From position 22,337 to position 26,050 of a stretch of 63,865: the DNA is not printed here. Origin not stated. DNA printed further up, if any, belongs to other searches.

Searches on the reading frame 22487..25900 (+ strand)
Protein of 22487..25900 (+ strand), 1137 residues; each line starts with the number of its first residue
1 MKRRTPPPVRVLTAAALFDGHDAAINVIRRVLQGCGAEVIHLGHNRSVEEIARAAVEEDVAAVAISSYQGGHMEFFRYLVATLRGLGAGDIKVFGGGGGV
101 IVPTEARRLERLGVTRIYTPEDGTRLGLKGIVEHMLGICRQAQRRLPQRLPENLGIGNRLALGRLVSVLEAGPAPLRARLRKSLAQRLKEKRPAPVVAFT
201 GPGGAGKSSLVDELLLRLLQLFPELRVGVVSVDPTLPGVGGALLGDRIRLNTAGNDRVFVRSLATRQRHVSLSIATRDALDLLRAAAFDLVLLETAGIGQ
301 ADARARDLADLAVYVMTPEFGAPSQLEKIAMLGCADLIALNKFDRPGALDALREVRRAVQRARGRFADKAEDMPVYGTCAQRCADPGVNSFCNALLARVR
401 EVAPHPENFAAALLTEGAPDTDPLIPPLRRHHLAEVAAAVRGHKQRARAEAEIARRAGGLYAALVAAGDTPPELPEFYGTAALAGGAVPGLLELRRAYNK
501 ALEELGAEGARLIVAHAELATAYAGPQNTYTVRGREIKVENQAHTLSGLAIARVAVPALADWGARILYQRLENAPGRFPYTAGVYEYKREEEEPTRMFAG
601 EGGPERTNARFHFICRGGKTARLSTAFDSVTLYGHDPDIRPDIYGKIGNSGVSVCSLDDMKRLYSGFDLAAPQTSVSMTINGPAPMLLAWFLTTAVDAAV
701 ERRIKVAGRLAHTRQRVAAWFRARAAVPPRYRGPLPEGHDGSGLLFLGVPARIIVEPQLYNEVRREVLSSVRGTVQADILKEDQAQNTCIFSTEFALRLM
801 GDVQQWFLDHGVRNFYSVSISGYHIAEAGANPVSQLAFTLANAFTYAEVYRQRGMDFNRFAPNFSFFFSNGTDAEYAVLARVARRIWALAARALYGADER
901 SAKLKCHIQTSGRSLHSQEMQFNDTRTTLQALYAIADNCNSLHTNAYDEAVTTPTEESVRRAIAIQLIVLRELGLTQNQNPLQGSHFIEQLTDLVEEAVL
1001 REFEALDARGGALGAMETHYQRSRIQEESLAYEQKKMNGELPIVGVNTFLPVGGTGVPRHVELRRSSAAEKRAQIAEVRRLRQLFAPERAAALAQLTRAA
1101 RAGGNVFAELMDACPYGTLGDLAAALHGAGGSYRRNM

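Call 59: search_protein_families(library=pfam, proteins=[window:22487-25900:+], max_evalue=0.00001)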
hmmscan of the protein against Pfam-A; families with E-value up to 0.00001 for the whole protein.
window:22487-25900:+ (1137 aa): 3 families
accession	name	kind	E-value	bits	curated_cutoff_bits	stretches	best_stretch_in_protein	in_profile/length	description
PF01642.28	MM_CoA_mutase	-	4.7e-113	378.9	22.1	2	768-1127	152-508/512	Methylmalonyl-CoA mutase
PF03308.22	MeaB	-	3.8e-36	124.9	23.1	1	162-365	1-205/273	Methylmalonyl Co-A mutase-associated GTPase MeaB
PF02310.24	B12-binding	-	2.9e-16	59.8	32.1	1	10-115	2-107/121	B12 binding domain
